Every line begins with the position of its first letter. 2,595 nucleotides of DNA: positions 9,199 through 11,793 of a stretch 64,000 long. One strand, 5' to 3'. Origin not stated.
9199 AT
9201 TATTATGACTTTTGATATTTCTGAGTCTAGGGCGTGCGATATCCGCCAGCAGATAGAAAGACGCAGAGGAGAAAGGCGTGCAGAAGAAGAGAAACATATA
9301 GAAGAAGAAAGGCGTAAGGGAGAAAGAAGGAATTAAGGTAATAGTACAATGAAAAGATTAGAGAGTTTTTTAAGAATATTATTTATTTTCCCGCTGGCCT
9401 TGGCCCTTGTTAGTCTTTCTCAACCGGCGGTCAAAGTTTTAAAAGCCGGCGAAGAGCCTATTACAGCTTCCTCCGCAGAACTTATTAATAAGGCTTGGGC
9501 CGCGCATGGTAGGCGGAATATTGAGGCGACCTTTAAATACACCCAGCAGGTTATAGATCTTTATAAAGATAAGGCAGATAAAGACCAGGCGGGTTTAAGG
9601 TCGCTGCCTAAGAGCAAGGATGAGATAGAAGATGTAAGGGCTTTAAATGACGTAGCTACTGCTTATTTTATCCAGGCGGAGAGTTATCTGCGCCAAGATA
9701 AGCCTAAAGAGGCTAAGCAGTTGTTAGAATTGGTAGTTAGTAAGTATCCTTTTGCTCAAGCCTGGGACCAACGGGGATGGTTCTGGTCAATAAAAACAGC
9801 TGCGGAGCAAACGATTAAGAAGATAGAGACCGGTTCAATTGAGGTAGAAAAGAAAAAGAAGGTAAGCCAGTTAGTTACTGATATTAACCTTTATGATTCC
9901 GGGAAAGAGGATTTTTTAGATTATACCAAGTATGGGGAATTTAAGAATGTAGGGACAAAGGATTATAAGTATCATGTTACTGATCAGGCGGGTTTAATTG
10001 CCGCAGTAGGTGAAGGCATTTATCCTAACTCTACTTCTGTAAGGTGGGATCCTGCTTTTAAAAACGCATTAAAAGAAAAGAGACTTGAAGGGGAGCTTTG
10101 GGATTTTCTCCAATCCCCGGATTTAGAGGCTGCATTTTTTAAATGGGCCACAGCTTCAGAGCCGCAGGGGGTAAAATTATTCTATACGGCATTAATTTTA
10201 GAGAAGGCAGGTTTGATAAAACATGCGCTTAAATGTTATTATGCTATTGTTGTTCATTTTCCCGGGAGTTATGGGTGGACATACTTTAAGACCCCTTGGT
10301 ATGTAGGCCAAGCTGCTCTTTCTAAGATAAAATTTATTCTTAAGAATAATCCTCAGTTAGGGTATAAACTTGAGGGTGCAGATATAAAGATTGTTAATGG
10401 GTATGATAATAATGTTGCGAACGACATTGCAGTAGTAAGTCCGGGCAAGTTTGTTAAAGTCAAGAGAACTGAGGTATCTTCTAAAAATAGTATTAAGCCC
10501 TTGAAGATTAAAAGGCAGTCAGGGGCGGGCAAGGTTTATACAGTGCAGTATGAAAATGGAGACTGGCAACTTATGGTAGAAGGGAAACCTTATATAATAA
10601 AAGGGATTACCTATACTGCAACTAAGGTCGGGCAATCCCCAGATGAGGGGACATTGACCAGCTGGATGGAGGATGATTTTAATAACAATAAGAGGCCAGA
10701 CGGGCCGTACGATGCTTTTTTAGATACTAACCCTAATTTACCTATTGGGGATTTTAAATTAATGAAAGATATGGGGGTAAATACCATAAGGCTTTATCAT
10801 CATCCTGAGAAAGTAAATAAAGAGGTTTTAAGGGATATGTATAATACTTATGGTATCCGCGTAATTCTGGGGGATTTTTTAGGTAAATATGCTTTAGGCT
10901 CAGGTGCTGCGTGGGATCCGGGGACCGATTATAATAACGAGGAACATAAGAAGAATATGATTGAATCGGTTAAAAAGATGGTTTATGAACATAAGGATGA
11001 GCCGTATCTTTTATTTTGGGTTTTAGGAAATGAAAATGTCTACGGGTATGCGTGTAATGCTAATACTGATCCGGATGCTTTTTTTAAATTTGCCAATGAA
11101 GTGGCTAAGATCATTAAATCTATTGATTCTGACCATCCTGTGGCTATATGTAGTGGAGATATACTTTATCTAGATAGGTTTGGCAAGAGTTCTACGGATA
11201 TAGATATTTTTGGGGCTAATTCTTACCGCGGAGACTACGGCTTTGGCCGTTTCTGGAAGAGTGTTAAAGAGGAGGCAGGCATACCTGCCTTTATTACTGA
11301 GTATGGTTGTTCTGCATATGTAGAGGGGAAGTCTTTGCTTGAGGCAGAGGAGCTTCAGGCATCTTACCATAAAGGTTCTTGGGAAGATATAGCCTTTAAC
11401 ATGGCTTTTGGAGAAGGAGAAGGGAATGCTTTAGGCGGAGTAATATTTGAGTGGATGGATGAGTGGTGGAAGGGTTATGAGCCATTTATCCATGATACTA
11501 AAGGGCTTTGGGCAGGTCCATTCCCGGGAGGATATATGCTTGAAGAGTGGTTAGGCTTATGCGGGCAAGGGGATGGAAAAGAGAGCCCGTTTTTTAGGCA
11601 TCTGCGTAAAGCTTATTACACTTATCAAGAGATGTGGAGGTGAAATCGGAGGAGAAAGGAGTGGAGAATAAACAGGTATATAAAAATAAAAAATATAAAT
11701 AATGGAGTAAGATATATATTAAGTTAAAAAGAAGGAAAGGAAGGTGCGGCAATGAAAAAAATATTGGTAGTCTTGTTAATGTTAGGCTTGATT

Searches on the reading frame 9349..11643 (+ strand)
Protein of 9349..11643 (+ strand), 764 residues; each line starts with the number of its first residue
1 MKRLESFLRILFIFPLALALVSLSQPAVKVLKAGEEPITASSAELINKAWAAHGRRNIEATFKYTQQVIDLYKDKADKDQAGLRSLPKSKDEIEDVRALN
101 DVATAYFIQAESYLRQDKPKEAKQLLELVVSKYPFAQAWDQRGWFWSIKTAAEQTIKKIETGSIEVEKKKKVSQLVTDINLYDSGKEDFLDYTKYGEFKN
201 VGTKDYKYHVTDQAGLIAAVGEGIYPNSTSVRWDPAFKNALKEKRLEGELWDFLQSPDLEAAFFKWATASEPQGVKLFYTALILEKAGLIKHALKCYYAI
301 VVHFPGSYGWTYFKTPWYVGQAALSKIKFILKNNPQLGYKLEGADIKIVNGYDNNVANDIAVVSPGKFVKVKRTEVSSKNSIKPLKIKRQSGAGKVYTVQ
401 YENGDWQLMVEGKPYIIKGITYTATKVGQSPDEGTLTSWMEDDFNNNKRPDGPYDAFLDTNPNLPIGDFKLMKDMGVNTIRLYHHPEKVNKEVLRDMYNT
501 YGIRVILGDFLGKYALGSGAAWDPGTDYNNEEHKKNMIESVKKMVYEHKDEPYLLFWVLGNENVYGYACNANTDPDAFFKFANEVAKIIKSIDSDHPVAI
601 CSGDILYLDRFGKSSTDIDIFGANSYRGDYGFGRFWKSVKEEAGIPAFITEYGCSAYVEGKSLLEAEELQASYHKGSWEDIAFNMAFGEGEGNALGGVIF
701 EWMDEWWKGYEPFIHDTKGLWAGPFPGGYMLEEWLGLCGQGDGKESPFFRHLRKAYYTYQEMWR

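Call 52: search_protein_families(library=pfam, proteins=[window:9349-11643:+], max_evalue=0.0001)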
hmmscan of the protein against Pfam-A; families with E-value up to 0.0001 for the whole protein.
window:9349-11643:+ (764 aa): 3 families
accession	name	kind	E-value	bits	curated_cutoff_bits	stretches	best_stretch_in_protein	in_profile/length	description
PF02836.23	Glyco_hydro_2_C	-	4.7e-10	39.5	21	1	467-603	40-163/302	Glycosyl hydrolases family 2, TIM barrel domain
PF03198.20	Glyco_hydro_72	-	1.1e-06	28.7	25.9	1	461-665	52-259/314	Glucanosyltransferase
PF13174.12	TPR_6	-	8.1e-06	26.6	26.3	0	105-134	2-31/33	Tetratricopeptide repeat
